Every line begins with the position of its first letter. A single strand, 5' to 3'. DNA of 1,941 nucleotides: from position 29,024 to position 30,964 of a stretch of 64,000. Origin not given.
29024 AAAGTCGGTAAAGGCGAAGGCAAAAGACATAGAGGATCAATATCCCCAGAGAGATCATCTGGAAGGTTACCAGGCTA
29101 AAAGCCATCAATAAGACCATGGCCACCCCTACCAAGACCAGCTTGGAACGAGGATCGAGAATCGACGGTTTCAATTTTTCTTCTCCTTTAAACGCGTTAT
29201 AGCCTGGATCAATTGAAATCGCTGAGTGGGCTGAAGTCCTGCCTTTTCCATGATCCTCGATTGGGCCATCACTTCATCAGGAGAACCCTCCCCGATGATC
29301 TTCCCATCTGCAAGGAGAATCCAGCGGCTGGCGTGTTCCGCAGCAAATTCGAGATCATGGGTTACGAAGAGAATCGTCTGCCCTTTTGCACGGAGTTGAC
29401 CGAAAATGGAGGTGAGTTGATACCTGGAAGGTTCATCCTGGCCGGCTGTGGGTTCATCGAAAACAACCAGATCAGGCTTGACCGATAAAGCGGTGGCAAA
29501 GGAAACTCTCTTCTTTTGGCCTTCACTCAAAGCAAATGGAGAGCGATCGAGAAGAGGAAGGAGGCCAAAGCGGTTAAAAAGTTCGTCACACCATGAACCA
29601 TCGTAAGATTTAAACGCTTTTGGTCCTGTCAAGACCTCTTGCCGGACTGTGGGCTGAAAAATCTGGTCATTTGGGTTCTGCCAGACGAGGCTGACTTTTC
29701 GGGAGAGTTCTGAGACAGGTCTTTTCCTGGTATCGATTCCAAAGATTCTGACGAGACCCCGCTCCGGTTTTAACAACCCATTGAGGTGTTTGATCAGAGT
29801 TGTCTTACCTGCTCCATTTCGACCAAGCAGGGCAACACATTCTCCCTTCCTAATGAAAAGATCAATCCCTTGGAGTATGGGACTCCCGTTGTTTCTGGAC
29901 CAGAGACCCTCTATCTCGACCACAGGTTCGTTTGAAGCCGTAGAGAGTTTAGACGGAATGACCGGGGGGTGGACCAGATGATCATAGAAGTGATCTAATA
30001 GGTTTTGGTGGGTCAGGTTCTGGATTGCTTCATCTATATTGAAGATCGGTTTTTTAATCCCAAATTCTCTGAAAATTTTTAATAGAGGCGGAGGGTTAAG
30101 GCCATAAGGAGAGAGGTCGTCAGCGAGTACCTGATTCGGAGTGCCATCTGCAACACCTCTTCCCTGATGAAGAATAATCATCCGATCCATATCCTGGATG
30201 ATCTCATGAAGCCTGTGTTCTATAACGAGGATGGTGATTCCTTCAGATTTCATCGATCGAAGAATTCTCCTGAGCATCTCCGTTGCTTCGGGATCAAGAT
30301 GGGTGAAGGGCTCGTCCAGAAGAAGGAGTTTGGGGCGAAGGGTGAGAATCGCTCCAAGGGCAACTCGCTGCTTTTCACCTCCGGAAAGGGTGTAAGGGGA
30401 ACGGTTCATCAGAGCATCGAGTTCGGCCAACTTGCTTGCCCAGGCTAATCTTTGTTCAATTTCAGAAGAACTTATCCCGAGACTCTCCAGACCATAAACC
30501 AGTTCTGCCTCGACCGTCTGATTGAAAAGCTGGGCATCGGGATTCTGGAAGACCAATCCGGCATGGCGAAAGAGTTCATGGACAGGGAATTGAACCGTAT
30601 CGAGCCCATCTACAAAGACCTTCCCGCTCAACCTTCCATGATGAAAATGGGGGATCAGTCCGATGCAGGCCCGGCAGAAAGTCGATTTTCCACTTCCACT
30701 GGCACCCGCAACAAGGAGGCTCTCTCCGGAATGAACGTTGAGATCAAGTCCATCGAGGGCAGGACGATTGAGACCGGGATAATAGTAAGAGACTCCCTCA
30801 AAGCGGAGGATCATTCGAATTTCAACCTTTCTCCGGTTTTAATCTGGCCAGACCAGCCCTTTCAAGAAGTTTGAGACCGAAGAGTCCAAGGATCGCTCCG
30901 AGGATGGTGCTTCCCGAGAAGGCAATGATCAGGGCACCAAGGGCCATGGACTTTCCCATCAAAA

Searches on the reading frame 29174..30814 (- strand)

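Call 25: search_protein_families(library=ncbifam, proteins=[window:29174-30814:-], max_evalue=1e-10)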
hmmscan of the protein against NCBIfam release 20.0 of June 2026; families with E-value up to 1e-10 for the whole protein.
window:29174-30814:- (547 aa): 188 families (the best 25 are shown)
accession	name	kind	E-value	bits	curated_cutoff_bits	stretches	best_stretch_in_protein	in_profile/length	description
TIGR04521.1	ECF_ATPase_2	equivalog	3.6e-115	383.8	330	2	313-541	20-258/279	energy-coupling factor transporter ATPase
TIGR04520.1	ECF_ATPase_1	equivalog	1.6e-110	368.8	315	2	4-252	2-248/269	energy-coupling factor transporter ATPase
NF010156.0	PRK13635.1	equivalog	1e-93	313.5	392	2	2-275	5-271/279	energy-coupling factor ABC transporter ATP-binding protein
NF010158.0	PRK13637.1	equivalog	6.9e-91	304.3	390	2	15-266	18-269/287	energy-coupling factor transporter ATPase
NF010171.0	PRK13652.1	equivalog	5.1e-89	298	476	2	311-539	17-249/277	cobalt transporter ATP-binding subunit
NF010155.0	PRK13634.1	equivalog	6e-88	294.9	413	2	314-540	23-258/290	energy-coupling factor ABC transporter ATP-binding protein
NF010170.0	PRK13651.1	equivalog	4.6e-87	291.8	432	2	78-250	100-275/308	cobalt transporter ATP-binding subunit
TIGR01166.1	cbiO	subfamily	1.3e-83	279.2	211.8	2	309-491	3-190/190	cobalt ABC transporter, ATP-binding protein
NF010153.0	PRK13631.1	equivalog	2e-77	260.3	463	2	313-542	41-290/320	cobalt transporter ATP-binding subunit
NF010157.0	PRK13636.1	equivalog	1.7e-76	257.1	463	2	307-531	15-245/285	cobalt transporter ATP-binding subunit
NF010166.0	PRK13646.1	equivalog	1.9e-72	244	458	2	314-528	23-246/286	energy-coupling factor transporter ATPase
TIGR03375.1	type_I_sec_LssB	subfamily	4.2e-70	236.9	693.1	2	3-231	466-690/696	type I secretion system permease/ATPase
NF010068.0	PRK13548.1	equivalog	1.7e-69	233.8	261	2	297-523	4-238/261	heme ABC transporter ATP-binding protein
TIGR00968.1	3a0106s01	subfamily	1.2e-67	227.9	342.75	2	19-234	15-223/237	sulfate ABC transporter ATP-binding protein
TIGR01188.1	drrA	subfamily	2.4e-67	227.4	312.45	2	314-517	9-213/302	daunorubicin resistance ABC transporter, ATP-binding protein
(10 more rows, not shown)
